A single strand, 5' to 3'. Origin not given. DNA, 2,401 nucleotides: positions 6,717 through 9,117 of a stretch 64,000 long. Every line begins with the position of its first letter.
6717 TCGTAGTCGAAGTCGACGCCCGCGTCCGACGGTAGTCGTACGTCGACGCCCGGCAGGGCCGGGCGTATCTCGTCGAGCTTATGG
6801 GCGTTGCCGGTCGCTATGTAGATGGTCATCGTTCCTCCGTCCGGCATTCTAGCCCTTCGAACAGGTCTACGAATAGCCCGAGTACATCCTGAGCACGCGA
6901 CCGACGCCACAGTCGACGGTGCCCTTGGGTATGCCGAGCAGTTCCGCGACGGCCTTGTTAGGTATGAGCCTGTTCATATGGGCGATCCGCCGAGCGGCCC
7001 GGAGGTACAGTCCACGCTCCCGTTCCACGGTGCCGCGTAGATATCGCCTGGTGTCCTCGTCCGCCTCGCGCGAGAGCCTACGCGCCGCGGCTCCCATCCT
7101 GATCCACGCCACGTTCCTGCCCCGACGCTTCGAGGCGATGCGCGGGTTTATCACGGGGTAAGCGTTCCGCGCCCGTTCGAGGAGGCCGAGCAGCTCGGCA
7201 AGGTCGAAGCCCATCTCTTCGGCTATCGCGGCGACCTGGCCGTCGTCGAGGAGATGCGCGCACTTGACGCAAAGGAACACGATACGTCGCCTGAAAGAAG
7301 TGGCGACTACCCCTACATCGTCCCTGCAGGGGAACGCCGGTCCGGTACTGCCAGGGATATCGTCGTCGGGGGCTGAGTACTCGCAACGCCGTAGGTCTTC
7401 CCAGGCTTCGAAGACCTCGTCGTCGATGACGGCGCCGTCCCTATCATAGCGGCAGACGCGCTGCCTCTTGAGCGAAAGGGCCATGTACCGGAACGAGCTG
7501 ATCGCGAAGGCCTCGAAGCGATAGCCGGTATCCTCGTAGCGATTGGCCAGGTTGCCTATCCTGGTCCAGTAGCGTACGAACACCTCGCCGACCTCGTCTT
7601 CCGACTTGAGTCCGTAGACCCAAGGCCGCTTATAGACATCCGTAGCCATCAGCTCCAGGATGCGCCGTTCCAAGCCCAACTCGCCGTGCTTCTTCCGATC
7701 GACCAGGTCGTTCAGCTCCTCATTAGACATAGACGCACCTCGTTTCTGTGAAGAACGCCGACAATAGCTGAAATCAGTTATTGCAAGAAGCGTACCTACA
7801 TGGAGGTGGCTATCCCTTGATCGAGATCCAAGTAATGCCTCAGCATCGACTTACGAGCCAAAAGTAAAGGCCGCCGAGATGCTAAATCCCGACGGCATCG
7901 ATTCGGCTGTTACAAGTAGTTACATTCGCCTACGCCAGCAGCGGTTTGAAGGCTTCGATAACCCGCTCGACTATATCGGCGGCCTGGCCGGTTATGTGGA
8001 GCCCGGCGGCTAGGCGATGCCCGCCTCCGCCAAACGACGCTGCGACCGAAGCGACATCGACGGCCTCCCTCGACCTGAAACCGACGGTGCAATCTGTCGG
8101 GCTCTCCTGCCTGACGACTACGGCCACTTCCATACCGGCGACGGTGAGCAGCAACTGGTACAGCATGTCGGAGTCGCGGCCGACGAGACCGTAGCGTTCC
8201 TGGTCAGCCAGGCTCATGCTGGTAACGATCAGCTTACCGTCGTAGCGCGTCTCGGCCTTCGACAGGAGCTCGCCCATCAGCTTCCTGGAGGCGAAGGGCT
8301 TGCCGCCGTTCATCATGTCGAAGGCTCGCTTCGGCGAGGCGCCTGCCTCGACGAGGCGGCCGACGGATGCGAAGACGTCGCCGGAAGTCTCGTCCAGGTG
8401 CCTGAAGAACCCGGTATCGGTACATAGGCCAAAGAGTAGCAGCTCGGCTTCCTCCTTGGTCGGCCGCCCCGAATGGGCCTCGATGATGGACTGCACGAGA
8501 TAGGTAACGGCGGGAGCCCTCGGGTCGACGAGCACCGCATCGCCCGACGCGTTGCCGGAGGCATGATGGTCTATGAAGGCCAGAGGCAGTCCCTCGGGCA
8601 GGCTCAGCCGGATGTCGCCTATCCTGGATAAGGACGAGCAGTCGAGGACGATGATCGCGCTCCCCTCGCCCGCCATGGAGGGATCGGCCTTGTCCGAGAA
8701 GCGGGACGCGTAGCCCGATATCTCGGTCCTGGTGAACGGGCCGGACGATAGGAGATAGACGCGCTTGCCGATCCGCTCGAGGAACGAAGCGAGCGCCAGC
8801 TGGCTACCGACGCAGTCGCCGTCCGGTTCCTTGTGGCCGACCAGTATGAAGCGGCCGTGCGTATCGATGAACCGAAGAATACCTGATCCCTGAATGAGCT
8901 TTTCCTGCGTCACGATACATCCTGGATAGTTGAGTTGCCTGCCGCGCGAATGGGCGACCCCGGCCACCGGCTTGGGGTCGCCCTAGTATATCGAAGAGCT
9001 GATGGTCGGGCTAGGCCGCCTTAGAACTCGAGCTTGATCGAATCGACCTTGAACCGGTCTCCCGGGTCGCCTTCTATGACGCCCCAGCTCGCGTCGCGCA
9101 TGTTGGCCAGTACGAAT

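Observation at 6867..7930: Candidate RpoN-to-orphan-sigma cascade: sigma54 promoter driving an atypical ECF-like sigma factor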

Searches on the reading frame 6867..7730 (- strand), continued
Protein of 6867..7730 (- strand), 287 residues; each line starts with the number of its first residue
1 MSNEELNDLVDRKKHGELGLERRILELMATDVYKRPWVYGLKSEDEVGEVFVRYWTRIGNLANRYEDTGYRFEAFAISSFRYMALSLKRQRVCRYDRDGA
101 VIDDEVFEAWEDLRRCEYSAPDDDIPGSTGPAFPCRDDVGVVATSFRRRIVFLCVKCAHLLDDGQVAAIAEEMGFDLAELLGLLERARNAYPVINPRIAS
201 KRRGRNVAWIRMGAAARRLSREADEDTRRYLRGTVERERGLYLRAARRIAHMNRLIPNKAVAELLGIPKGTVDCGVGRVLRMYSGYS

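Call 83: search_protein_families(library=pfam, proteins=[L047:339-1286:+, L047:1347-1766:+, L047:1694-2935:+, L047:2939-3919:+, L047:4861-5484:+, L047:5475-6527:+, L047:6529-7695:+, L047:7667-8812:-, L045:296-1234:+, L045:6672-7979:+], max_evalue=0.0001)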
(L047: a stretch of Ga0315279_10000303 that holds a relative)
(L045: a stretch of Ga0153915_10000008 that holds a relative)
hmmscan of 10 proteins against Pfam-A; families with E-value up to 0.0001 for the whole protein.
L047:339-1286:+ (315 aa): 2 families
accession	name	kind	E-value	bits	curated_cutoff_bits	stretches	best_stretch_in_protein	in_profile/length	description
PF00185.30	OTCace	-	1.8e-53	181.3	29.4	1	154-310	1-156/157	Aspartate/ornithine carbamoyltransferase, Asp/Orn binding domain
PF02729.26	OTCace_N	-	1e-46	159.1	29.9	1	8-148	1-148/148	Aspartate/ornithine carbamoyltransferase, carbamoyl-P binding domain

L047:1347-1766:+ (139 aa): 0 families

L047:1694-2935:+ (413 aa): 1 family
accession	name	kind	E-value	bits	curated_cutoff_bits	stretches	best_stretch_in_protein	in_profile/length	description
PF00557.29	Peptidase_M24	-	7.9e-31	107.9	23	1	183-394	8-207/208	Metallopeptidase family M24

L047:2939-3919:+ (326 aa): 2 families
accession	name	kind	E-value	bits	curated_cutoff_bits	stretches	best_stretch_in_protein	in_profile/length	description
PF01368.27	DHH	-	3.6e-14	53.5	28.1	1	17-155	2-124/125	DHH family, N-terminal domain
PF02272.25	DHHA1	-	3.6e-10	40.6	25.9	1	248-314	25-99/102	DHHA1 domain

L047:4861-5484:+ (207 aa): 1 family
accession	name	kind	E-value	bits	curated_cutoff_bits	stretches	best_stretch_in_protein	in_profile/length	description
PF01725.21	Ham1p_like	-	2.7e-52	177.8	22.5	1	5-191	1-184/186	Ham1 family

L047:5475-6527:+ (350 aa): 2 families
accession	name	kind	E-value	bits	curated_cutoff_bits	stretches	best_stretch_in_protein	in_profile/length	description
PF00781.29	DAGK_cat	-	7.6e-12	45.4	23.6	1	30-149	4-100/125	Diacylglycerol kinase catalytic domain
PF19279.4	YegS_C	-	1.6e-07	31.7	27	1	185-342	3-151/158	YegS C-terminal NAD kinase beta sandwich-like domain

L047:6529-7695:+ (388 aa): 1 family
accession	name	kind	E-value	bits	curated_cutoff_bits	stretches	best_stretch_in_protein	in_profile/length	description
PF07690.21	MFS_1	-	7.7e-14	51.8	33.4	2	17-322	2-327/347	Major Facilitator Superfamily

L047:7667-8812:- (381 aa): 0 families

L045:296-1234:+ (312 aa): 2 families
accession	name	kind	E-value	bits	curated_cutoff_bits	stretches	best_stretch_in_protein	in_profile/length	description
PF00185.30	OTCace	-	3.3e-50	170.6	29.4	1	155-310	2-156/157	Aspartate/ornithine carbamoyltransferase, Asp/Orn binding domain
PF02729.26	OTCace_N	-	8.7e-47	159.4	29.9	1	8-148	1-148/148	Aspartate/ornithine carbamoyltransferase, carbamoyl-P binding domain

L045:6672-7979:+ (435 aa): 1 family
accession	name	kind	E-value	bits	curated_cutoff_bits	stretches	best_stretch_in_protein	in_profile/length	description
PF07690.21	MFS_1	-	9.2e-21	74.6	33.4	2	264-425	6-171/347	Major Facilitator Superfamily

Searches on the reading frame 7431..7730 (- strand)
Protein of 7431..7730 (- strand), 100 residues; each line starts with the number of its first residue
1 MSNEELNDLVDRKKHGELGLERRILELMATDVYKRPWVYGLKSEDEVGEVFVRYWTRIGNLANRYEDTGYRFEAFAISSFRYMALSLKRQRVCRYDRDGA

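Call 61: predict_structure(alignment_id=A5)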
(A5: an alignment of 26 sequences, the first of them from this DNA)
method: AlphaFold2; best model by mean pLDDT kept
length: 100 residues; sequences in the alignment: 26
mean_pLDDT: 90.8   pTM: 0.79
mean pLDDT of the five models: 90.8, 88.9, 88.1, 87.1, 86.5
residues with pLDDT >= 90: 79; 70-90: 16; 50-70: 4; < 50: 1
segments of 3 or more residues with pLDDT < 50: none
pLDDT, mean of each block of 10 residues (from residue 1): 80 93 94 95 96 95 90 94 95 76
secondary structure, 60 per line:
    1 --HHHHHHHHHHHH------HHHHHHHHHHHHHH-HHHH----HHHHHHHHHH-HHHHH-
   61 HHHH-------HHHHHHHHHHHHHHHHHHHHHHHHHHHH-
elements in order: H3-14 H21-34 H36-39 H44-53 H55-59 H61-64 H72-99

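Call 64: fold_search(model_id=the predicted structure, library=pdb)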
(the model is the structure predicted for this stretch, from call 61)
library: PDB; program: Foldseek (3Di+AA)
matches with E <= 10: 56; with E <= 0.001: 0
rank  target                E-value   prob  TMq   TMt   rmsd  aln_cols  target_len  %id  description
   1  9isn_F                1.7e-01  0.97  0.57  0.52   4.1        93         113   25  Cryo-EM structure of Streptomyces coelicolor sigma factor shbA transcription initiation complex (released 2025-05-14)
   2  9a58_A                8.5e-01  0.69  0.51  0.17   5.1        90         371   18  Integrative model of SIGA-RPOC by crosslinking MS and deep learning (released 2024-09-18)
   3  8hkc_E                1.0e+00  0.51  0.47  0.22   5.3        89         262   18  Cryo-EM structure of E. coli RNAP sigma32 complex (released 2023-05-31)
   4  8x6f_E                1.1e+00  0.57  0.49  0.22   5.0        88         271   18  Cryo-EM structure of Staphylococcus aureus sigA-dependent RNAP-promoter open complex (released 2024-06-05)
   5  8i24_F                1.6e+00  0.72  0.67  0.33   3.3        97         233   15  Clostridium thermocellum RNA polymerase transcription open complex with SigI6 and its promoter (released 2023-10-11)
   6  5h6x_A                1.9e+00  0.54  0.59  0.62   4.5        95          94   17  The crystal structure of RpoS fragment including a partial region 1.2 and region 2 from intracellular pathogen Legione (released 2017-11-22)
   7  2o7g_B                2.3e+00  0.66  0.62  0.68   2.8        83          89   12  Crystal structure of the Pribnow Box recognition region of SigC from Mycobacterium tuberculosis (released 2006-12-26)
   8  6omf_F                2.3e+00  0.38  0.51  0.22   5.0        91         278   19  CryoEM structure of SigmaS-transcription initiation complex with activator Crl (released 2019-08-28)
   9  5ipl_F                2.4e+00  0.44  0.55  0.24   3.9        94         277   19  SigmaS-transcription initiation complex with 4-nt nascent RNA (released 2016-03-30)
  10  5jdk                  2.4e+00  0.04  0.21  0.20  13.6        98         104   17  Crystal structure of the DNA binding domain of Sap1 in fission yeast S.pombe (released 2017-02-22)
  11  2o7g_A                2.6e+00  0.57  0.60  0.67   2.9        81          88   11  Crystal structure of the Pribnow Box recognition region of SigC from Mycobacterium tuberculosis (released 2006-12-26)
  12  6uu7_FFF              2.6e+00  0.47  0.56  0.24   3.9        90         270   21  E. coli sigma-S transcription initiation complex with a 6-nt RNA and an NTP ("Old" crystal soaked with UTP, CTP, ddG (released 2020-08-26)
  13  6uu9_FFF              2.7e+00  0.44  0.56  0.24   4.0        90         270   21  E. coli mutant sigma-S transcription initiation complex with an 8-nt RNA ("Fresh" mutant crystal soaked with GTP, UT (released 2020-08-26)
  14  7lq4_A                3.1e+00  0.14  0.38  0.23   7.0       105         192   14  Rr (RsiG)2-(c-di-GMP)2-WhiG complex (released 2021-07-14)
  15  5wur_A                3.3e+00  0.30  0.53  0.38   5.9        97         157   16  Crystal structure of SigW in complex with its anti-sigma RsiW, an oxdized form (released 2017-03-29)
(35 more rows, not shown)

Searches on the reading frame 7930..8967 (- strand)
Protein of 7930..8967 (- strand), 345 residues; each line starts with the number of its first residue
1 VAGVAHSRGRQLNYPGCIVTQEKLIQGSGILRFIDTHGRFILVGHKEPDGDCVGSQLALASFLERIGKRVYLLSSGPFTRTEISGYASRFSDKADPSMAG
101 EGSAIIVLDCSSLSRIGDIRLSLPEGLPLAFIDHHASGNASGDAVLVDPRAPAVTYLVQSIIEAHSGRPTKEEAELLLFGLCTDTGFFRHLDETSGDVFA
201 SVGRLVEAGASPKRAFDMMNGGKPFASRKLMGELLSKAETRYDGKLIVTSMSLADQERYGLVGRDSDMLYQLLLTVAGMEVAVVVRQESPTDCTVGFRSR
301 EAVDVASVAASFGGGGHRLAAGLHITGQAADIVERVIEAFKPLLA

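Call 17: search_protein_families(library=pfam, proteins=[window:7930-8967:-], max_evalue=0.001)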
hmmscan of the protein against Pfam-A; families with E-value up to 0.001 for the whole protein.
window:7930-8967:- (345 aa): 2 families
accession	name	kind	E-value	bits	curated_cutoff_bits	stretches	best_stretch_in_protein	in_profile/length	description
PF01368.27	DHH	-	2.9e-13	50.6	28.1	1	40-180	2-124/125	DHH family, N-terminal domain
PF02272.25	DHHA1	-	5.2e-09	36.9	25.9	1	264-340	16-100/102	DHHA1 domain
